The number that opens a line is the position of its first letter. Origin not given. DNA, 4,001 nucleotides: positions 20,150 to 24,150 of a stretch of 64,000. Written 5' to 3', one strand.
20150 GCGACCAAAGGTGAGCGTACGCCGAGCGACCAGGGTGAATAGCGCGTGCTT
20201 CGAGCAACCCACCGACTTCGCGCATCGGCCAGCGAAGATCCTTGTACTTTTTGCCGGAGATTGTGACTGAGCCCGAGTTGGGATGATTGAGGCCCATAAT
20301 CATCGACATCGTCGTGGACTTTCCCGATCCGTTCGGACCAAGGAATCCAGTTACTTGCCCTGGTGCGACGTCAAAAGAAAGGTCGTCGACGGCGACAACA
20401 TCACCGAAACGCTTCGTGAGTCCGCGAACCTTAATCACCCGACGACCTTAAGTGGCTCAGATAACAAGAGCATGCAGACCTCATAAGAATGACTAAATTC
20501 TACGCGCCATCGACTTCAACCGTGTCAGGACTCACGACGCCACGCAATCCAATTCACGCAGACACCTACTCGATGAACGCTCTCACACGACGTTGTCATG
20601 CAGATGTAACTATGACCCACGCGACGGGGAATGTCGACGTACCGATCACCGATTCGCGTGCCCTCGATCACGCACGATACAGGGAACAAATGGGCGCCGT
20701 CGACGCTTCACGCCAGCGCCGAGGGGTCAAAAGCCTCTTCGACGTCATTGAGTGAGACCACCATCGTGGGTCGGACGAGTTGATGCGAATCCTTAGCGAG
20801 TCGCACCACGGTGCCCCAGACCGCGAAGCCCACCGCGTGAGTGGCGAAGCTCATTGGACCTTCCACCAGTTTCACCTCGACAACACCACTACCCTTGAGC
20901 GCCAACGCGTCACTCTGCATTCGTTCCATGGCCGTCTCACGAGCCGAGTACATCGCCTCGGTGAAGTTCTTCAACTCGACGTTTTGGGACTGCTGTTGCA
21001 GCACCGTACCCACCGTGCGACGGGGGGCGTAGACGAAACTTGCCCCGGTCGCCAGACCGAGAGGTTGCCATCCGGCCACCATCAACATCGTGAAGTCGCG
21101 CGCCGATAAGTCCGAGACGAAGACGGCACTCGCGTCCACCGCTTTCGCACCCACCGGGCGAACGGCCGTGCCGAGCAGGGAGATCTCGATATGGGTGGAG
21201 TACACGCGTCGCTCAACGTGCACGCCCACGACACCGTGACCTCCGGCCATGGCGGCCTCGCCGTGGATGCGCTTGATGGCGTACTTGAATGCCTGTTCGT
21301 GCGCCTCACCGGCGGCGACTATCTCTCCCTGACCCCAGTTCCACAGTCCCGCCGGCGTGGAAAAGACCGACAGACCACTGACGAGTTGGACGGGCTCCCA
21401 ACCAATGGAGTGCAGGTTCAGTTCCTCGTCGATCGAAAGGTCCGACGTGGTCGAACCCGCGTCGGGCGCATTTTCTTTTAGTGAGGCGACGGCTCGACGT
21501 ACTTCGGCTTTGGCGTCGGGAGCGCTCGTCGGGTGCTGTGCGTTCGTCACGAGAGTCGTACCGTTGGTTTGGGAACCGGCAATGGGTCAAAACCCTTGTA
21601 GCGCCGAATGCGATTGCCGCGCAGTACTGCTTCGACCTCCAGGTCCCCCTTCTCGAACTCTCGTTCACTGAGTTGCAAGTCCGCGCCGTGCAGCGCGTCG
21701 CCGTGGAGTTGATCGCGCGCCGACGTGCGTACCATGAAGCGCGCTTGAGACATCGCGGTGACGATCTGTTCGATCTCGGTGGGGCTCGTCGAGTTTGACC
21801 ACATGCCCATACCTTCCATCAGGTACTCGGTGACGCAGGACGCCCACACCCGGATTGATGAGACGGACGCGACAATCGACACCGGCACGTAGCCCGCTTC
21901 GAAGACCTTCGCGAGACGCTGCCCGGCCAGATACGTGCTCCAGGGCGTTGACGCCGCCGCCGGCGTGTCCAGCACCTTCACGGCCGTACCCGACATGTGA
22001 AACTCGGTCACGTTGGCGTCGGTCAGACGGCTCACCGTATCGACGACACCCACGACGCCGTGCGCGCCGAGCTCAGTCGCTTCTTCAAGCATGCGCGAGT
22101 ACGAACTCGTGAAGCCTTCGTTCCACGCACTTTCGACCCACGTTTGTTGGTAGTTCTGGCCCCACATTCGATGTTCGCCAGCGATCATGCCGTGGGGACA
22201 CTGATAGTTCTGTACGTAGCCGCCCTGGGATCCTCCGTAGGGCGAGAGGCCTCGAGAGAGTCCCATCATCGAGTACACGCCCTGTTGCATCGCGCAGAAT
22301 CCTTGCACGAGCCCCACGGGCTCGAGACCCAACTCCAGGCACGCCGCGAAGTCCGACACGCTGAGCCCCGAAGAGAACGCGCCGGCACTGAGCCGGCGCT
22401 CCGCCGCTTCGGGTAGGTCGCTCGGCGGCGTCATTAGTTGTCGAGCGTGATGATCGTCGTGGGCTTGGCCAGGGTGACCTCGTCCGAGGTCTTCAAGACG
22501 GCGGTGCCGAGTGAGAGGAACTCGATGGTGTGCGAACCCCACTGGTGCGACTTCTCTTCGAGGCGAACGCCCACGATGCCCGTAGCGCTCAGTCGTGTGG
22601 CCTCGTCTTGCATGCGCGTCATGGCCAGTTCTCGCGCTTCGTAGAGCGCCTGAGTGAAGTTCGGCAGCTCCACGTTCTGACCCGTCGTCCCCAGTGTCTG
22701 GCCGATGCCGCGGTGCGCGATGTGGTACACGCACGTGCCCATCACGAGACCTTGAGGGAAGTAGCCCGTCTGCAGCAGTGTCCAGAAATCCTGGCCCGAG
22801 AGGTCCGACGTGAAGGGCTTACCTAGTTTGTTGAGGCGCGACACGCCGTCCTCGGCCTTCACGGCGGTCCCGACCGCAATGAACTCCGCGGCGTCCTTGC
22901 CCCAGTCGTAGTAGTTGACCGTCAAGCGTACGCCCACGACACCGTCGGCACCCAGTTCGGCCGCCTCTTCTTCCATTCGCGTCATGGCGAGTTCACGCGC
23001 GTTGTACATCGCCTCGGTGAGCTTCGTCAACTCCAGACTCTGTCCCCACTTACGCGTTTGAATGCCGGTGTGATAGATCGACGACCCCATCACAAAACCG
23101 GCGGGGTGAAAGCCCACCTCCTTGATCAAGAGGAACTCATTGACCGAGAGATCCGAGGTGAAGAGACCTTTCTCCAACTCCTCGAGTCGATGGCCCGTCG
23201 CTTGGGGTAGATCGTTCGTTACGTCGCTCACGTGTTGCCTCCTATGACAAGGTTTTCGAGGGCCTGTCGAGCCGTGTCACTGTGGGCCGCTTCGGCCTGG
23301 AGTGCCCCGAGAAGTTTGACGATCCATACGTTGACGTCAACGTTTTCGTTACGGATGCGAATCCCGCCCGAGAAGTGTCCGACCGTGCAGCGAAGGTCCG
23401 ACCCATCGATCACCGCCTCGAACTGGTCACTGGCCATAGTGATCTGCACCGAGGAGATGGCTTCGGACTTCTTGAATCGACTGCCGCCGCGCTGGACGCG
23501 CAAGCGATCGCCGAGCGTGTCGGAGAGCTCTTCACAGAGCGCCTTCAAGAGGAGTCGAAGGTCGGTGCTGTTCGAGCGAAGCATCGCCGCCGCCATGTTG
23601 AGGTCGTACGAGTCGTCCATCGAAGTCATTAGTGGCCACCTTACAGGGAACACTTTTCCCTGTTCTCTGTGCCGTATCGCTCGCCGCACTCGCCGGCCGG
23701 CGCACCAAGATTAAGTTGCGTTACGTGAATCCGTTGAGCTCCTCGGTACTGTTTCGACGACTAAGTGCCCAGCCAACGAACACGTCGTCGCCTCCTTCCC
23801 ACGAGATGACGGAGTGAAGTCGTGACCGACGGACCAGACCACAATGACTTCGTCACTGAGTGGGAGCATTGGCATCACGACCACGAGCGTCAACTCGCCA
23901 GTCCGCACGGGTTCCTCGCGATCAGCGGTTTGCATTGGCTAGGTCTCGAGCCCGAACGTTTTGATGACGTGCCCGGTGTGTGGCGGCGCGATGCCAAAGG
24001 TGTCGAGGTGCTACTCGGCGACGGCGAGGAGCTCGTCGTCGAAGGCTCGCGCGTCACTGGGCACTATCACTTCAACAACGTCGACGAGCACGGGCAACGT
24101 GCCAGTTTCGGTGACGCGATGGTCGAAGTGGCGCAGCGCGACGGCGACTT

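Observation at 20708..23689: Translationally coupled four-gene operon: an orphan 133-aa protein followed by three paralogous double-YbjQ (UPF0145) proteins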

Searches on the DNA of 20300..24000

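Call 50: search_rna_families(source=window, start=20300, end=24000, threshold=evalue, max_evalue=1)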
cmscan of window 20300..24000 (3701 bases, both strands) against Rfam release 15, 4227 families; matches with E-value up to 1: 0.
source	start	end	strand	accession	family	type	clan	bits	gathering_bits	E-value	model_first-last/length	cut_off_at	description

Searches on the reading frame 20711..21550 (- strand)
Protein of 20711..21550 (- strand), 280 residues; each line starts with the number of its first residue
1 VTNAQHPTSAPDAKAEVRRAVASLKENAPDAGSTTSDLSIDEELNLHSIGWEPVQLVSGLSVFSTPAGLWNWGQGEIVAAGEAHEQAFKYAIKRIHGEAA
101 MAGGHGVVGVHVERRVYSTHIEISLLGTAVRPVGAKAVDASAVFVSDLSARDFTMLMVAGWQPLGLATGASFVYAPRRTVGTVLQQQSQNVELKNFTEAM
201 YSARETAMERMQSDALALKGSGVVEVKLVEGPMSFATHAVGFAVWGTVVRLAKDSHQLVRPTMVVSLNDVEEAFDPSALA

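Call 3: search_protein_families(library=pfam, max_evalue=0.1, proteins=[window:20711-21550:-])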
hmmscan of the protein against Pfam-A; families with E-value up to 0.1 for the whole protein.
seq(280 aa): 2 families
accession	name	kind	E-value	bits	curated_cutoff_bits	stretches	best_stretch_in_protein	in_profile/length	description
PF01906.23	YbjQ_1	-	2.3e-11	44.6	23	2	192-250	46-102/103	Putative heavy-metal-binding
PF11274.14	DUF3074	-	0.031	14.7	27.5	1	84-212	16-135/185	Protein of unknown function (DUF3074)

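Call 5: search_protein_families(library=ncbifam, max_evalue=0.1, proteins=[window:20711-21550:-])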
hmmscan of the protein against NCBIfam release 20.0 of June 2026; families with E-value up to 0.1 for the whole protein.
seq(280 aa): 2 families
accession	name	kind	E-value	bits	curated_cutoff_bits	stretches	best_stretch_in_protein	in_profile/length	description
NF002989.0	PRK03732.1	equivalog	6.2e-05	23.1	181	1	189-238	50-99/114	hypothetical protein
NF002224.0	PRK01119.1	equivalog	0.0033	17.4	169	0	57-120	26-90/110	putative heavy metal-binding protein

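Call 6: search_protein_families(library=padloc, max_evalue=0.1, proteins=[window:20711-21550:-])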
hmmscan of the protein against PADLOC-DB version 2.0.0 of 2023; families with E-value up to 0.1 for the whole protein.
seq(280 aa): 0 families

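Call 58: search_protein_families(library=phrogs, max_evalue=0.01, proteins=[window:20711-21550:-])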
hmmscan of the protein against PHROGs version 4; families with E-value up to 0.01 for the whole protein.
seq(280 aa): 0 families

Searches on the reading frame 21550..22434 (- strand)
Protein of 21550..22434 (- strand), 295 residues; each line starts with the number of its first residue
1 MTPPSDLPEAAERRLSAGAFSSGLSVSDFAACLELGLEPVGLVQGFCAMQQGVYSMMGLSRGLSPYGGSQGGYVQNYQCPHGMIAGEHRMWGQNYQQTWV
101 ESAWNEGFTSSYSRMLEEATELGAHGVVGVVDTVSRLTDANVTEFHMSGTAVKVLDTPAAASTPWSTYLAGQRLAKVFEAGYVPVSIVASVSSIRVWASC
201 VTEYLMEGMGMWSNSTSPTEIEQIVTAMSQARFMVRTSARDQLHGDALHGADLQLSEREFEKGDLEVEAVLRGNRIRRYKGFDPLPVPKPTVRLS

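Call 3: search_protein_families(library=pfam, max_evalue=0.1, proteins=[window:21550-22434:-])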
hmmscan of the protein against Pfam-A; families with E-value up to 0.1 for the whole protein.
seq(295 aa): 1 family
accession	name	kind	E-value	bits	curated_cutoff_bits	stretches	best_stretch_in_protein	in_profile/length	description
PF01906.23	YbjQ_1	-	1.1e-05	26.4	23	1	103-154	53-103/103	Putative heavy-metal-binding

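Call 5: search_protein_families(library=ncbifam, max_evalue=0.1, proteins=[window:21550-22434:-])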
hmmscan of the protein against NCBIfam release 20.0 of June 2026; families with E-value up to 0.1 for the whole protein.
seq(295 aa): 2 families
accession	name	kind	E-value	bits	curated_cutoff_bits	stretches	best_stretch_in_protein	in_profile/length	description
NF011967.0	PRK15439.1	equivalog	0.0034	15.9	586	1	147-243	156-251/510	autoinducer 2 ABC transporter ATP-binding protein LsrA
NF002989.0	PRK03732.1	equivalog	0.038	14.1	181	1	110-154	67-110/114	hypothetical protein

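Call 6: search_protein_families(library=padloc, max_evalue=0.1, proteins=[window:21550-22434:-])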
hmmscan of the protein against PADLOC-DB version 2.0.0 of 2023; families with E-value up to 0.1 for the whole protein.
seq(295 aa): 0 families

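Call 58: search_protein_families(library=phrogs, max_evalue=0.01, proteins=[window:21550-22434:-])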
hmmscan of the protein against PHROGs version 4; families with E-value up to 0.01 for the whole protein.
seq(295 aa): 0 families
